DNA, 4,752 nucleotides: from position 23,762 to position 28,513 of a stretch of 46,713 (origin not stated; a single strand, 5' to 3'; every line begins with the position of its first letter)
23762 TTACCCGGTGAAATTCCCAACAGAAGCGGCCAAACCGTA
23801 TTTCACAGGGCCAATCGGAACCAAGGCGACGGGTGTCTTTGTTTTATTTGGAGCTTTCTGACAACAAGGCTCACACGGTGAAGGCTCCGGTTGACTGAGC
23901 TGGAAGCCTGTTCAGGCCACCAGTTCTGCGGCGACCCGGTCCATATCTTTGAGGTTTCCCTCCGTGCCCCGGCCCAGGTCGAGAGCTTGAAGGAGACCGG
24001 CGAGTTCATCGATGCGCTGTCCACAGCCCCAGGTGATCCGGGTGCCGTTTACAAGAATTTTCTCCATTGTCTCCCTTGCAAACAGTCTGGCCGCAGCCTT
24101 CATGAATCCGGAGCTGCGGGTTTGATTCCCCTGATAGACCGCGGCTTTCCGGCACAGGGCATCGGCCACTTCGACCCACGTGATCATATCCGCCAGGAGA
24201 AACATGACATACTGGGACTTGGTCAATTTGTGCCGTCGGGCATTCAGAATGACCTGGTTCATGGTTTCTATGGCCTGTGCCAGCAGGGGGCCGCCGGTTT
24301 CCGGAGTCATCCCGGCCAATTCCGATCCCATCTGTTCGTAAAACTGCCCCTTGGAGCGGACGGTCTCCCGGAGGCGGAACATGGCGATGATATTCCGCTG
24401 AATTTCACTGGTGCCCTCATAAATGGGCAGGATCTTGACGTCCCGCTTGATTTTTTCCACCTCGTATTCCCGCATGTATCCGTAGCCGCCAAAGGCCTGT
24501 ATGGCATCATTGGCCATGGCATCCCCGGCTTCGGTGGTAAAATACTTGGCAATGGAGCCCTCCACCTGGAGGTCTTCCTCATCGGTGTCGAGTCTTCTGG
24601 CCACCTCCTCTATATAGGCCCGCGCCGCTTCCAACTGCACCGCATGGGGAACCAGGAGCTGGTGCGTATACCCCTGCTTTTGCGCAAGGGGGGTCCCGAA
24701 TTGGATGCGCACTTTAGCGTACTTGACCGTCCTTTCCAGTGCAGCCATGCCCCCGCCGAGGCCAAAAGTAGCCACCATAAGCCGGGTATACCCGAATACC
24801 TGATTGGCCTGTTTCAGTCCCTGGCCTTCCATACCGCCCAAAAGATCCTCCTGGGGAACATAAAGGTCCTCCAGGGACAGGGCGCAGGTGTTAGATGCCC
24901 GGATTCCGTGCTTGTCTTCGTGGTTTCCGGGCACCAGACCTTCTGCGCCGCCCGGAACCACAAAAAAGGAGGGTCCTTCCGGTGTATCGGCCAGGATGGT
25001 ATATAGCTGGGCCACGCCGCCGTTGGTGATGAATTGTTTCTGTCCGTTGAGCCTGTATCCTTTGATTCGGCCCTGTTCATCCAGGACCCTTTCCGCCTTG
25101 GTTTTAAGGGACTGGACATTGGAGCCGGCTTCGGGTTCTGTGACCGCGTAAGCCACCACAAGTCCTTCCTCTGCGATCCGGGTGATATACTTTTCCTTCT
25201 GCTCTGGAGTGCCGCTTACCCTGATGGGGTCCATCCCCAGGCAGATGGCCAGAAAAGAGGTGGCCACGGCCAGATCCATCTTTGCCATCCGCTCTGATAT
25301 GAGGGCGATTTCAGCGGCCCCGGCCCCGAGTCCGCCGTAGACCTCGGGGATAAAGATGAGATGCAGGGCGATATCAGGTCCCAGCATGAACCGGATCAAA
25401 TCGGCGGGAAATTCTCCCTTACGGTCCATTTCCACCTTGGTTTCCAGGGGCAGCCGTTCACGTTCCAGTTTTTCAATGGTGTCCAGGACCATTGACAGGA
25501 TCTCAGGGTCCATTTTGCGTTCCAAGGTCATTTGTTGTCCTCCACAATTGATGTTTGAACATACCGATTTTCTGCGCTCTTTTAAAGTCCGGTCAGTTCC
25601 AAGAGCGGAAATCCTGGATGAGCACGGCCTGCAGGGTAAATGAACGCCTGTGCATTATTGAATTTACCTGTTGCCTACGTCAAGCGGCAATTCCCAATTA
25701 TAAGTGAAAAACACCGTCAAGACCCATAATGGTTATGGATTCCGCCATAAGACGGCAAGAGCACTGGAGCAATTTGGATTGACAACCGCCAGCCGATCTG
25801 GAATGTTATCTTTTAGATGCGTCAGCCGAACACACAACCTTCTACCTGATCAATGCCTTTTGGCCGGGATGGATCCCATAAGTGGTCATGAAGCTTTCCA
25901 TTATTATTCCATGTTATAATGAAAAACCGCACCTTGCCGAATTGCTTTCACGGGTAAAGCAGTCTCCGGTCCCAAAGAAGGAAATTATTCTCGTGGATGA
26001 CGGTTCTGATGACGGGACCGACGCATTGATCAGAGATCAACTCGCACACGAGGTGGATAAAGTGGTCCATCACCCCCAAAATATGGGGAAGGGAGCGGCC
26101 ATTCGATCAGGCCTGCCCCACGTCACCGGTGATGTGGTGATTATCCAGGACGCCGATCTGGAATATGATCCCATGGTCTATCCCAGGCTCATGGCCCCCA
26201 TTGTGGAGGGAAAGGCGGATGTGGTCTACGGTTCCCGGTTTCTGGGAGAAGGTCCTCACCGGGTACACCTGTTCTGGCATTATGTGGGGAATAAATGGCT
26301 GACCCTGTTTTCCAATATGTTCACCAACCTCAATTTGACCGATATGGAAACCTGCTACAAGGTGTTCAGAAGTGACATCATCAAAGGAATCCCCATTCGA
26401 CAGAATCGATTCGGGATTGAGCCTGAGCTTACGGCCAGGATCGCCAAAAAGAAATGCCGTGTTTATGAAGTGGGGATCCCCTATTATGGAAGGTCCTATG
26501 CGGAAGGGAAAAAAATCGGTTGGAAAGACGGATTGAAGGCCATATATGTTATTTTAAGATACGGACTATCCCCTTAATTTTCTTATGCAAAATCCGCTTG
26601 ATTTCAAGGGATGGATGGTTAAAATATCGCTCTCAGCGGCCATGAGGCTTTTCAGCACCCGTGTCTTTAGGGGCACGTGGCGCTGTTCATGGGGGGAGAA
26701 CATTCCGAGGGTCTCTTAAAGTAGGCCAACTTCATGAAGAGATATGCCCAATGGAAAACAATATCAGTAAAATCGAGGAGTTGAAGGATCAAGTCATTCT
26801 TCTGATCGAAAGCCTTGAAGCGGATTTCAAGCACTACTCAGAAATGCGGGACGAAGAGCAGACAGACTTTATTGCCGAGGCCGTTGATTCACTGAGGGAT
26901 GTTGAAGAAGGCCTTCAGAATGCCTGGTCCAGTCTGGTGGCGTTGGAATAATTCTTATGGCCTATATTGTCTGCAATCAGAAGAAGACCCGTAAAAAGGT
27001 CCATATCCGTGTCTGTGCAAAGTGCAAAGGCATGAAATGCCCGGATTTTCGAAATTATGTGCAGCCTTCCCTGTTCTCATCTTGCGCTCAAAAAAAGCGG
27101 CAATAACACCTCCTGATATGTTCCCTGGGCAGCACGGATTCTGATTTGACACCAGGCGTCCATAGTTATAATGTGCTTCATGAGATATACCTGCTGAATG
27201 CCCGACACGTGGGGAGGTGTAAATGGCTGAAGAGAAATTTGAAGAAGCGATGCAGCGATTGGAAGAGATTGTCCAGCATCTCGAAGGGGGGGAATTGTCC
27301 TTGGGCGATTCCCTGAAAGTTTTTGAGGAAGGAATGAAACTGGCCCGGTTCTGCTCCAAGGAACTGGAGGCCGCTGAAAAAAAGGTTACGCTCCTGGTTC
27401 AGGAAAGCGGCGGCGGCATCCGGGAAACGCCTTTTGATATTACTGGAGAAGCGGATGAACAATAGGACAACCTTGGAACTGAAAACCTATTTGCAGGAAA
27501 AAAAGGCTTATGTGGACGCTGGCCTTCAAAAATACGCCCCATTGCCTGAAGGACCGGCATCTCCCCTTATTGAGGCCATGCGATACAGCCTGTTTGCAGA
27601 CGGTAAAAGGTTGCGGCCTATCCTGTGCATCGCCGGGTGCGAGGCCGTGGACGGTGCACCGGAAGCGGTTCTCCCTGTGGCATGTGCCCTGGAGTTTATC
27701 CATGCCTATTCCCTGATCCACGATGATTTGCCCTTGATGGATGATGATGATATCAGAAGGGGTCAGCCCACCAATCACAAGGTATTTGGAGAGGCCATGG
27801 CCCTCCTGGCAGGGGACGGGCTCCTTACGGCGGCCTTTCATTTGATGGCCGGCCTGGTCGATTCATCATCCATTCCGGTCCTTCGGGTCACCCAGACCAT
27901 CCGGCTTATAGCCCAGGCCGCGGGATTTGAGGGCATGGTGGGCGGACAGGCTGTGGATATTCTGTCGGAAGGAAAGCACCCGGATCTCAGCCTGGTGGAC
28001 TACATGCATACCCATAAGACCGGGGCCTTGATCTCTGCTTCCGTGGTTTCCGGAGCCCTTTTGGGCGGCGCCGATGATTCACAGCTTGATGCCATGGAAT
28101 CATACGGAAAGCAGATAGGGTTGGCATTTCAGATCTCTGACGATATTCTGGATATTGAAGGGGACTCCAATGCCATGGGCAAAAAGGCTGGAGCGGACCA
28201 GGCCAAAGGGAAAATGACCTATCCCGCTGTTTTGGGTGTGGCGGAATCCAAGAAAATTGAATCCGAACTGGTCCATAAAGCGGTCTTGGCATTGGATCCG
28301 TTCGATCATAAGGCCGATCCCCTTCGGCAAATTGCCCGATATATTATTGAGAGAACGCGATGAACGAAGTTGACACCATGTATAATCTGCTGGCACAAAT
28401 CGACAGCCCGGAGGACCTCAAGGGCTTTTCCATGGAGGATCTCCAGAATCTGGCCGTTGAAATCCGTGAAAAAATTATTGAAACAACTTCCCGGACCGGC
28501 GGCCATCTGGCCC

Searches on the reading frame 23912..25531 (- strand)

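Call 89: search_protein_families(library=pfam, proteins=[window:23912-25531:-], max_evalue=0.00001)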
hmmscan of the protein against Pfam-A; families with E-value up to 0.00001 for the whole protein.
window:23912-25531:- (539 aa): 4 families
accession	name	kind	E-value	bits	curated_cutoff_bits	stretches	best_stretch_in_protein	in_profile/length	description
PF00441.29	Acyl-CoA_dh_1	-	1.6e-44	152.1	22.4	1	236-384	1-147/150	Acyl-CoA dehydrogenase, C-terminal domain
PF02770.24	Acyl-CoA_dh_M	-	1.3e-20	73.8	33.3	1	127-222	1-96/97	Acyl-CoA dehydrogenase, middle domain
PF08028.16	Acyl-CoA_dh_2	-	3.7e-16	60.1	22.7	1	251-375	1-133/134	Acyl-CoA dehydrogenase, C-terminal domain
PF02771.21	Acyl-CoA_dh_N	-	4.2e-15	56.5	22.9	1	14-121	6-111/113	Acyl-CoA dehydrogenase, N-terminal domain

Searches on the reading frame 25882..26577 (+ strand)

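Call 90: search_protein_families(library=pfam, proteins=[window:25882-26577:+], max_evalue=0.00001)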
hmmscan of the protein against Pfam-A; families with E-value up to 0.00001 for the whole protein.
window:25882-26577:+ (231 aa): 2 families
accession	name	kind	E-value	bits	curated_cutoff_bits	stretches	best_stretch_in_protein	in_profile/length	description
PF00535.33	Glycos_transf_2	-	2.1e-32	112.8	23.3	1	6-167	1-164/168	Glycosyl transferase family 2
PF13641.12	Glyco_tranf_2_3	-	1.3e-08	35.6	27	1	5-155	3-147/230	Glycosyltransferase like family 2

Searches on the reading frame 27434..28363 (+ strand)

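Call 90: search_protein_families(library=pfam, proteins=[window:27434-28363:+], max_evalue=0.00001)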
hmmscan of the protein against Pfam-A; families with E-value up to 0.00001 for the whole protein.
window:27434-28363:+ (309 aa): 1 family
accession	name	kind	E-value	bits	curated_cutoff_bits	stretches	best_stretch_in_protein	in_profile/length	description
PF00348.22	polyprenyl_synt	-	2.6e-58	197.6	27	1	45-280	4-230/251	Polyprenyl synthetase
